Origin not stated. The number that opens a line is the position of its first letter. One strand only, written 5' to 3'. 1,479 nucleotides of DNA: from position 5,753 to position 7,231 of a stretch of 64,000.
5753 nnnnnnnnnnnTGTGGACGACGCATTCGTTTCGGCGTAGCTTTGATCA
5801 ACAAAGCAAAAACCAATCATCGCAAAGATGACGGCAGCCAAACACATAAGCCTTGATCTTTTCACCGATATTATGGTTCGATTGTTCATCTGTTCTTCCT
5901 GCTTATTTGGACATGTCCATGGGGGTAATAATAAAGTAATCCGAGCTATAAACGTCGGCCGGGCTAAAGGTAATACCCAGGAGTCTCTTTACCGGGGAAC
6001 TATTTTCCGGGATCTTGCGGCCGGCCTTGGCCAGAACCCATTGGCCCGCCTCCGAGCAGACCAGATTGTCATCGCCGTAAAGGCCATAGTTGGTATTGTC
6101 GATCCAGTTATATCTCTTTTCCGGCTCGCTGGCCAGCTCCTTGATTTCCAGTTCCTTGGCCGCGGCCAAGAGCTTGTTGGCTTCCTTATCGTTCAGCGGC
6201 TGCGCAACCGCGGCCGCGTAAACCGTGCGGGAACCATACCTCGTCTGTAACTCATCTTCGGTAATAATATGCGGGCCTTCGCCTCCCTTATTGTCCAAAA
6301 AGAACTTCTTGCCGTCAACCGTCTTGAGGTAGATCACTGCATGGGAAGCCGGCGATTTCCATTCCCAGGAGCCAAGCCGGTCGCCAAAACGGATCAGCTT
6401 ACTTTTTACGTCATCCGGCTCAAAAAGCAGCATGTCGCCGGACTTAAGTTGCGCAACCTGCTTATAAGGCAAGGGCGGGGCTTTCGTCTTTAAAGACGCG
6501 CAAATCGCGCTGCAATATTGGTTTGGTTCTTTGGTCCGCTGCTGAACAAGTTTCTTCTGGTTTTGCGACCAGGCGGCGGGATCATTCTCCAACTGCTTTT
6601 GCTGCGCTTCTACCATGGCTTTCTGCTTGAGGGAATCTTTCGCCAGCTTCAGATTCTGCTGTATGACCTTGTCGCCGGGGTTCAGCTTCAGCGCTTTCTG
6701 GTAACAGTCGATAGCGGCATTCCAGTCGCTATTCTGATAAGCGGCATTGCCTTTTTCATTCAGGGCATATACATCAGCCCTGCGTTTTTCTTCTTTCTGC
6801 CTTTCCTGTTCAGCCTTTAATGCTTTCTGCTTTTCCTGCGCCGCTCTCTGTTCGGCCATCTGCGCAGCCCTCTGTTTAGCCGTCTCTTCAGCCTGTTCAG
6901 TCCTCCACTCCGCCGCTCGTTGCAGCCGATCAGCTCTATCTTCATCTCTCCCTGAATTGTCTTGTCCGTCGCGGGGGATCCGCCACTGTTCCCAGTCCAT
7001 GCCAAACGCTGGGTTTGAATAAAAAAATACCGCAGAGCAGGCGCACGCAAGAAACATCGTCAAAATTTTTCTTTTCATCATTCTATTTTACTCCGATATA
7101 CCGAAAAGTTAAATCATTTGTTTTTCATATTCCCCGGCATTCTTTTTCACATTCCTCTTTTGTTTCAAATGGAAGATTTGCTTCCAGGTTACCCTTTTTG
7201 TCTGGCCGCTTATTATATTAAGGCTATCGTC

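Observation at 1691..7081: Accessory cassette of five secreted proteins (ankyrin-repeat and a private ~150-aa domain family) with mosaic near-identical DNA segments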

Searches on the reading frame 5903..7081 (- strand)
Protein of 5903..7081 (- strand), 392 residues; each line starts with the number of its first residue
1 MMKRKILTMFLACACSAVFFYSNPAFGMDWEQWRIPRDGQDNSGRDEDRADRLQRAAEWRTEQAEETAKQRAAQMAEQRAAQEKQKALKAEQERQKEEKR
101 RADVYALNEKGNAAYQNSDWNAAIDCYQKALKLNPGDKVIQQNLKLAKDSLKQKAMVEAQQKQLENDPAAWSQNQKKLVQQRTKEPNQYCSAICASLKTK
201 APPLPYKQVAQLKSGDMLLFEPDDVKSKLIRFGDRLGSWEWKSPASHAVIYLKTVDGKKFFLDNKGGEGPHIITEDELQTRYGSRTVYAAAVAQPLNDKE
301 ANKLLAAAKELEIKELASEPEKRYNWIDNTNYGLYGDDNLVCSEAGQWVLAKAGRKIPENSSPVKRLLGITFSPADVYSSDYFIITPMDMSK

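Call 4: search_protein_families(library=pfam, proteins=[window:5903-7081:-], max_evalue=0.1)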
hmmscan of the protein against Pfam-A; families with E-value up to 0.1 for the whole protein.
window:5903-7081:- (392 aa): 5 families
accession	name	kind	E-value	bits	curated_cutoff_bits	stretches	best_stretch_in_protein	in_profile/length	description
PF00515.34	TPR_1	-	5.6e-09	35.9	27.8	1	105-136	2-33/34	Tetratricopeptide repeat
PF07719.23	TPR_2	-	5.4e-08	32.8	27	1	105-137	2-34/34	Tetratricopeptide repeat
PF13414.12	TPR_11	-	1.4e-05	25.1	26.8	1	111-135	1-25/42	TPR repeat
PF13181.12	TPR_8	-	0.023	15.3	25.7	1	106-136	3-33/34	Tetratricopeptide repeat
PF13176.12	TPR_7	-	0.054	14.1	27.9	0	107-138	2-35/36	Tetratricopeptide repeat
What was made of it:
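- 5903..7081 (-): Gene 1 (392 aa): signal peptide (7001-7081), charged coiled-coil region, one TPR (6668-6769), and a C-terminal ~196-aa putative circularly permuted NlpC/P60 (YiiX/C92-like) Cys-His hydrolase domain (5906-6493). TPR_1 matches at E 5.6e-9 (call 4).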

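Call 10: search_solved_structures(query=window:5903-7081:-, max_evalue=1)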
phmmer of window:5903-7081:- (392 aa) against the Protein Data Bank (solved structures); distinct sequences matched with E-value up to 1: 61 (the best 60 are shown).
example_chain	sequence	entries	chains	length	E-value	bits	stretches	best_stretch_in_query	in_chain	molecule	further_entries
9qhb_A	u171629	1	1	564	5.7e-38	134.1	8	109-149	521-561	Engineered tetratricopeptide repeat protein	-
8bu0_A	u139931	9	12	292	3.9e-23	85.3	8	109-148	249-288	Consensus tetratricopeptide repeat protein | Crystal structure of an 8-repeat consensus TPR superhelix with Zinc. | Monomer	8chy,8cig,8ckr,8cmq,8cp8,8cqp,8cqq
9qhc_A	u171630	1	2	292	5.4e-22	81.6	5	109-149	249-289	Engineered tetratricopeptide repeat protein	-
2fo7_A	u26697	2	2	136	1e-12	51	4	109-137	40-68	SYNTHETIC CONSENSUS TPR PROTEIN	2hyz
8ch0_A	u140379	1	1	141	1.2e-12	50.8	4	109-137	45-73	Consensus tetratricopeptide repeat protein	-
1na0_A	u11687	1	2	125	6.9e-11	45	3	109-149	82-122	designed protein CTPR3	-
7obi_A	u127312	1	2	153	7.5e-11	44.9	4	105-144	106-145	CTPR-rv4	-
3kd7_A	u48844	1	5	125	1.5e-10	43.9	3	108-149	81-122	CTPR390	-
9gzg_A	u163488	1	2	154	9.1e-10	41.3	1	106-149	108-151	Engineered CTPR protein with glutamic acids for conductivity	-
2wqh_A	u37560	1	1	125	1e-09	41.1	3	109-149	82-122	CTPR3Y3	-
5hrz_A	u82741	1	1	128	8.9e-09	38.1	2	109-149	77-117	TPR domain protein 1na0C3_3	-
6v8e_A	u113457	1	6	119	1.9e-08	37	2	109-149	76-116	Designed protein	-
1na3_A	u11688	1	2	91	5.2e-08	35.5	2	109-149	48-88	designed protein CTPR2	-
6vfh_A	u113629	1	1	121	1.1e-07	34.4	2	88-140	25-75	T33_dn10A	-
6vl6_A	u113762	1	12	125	1.3e-07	34.2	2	108-138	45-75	T33_dn2A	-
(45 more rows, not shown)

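Call 21: search_protein_families(library=ncbifam, proteins=[window:5903-7081:-], max_evalue=1)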
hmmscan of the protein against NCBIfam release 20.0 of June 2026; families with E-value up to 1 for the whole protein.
window:5903-7081:- (392 aa): 7 families
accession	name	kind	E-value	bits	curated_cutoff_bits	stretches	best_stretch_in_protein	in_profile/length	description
TIGR00990.1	3a0801s09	subfamily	7.4e-08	31.5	757.25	1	48-168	73-191/615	mitochondrial import receptor subunit TOM70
NF042912.1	Amuc_1098_fam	equivalog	0.00037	18.7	750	1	77-174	12-111/805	Amuc_1098 family type IV pilus outer membrane protein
NF040658.1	Myxo_OME_TraC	equivalog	0.0048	15.6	500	1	109-169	39-99/602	outer membrane exchange accessory lipoprotein TraC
NF047507.1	TPR_BatC_Lepto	exception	0.011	15.3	175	1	109-183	101-175/214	TPR repeat-containing protein BatC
NF043060.1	MAP_0585_fam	equivalog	0.19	11.7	170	1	66-209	61-198/319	MAP_0585 family protein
NF033920.0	C39_PA2778_fam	equivalog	0.48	9.8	150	1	60-158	146-244/255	PA2778 family cysteine peptidase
NF002725.1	PRK02603.1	equivalog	0.72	9.8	143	0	80-167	47-135/173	photosystem I assembly protein Ycf3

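Call 84: search_protein_families(library=padloc, proteins=[window:5903-7081:-], max_evalue=0.01)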
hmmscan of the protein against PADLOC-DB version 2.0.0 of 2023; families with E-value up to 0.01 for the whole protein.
window:5903-7081:- (392 aa): 0 families
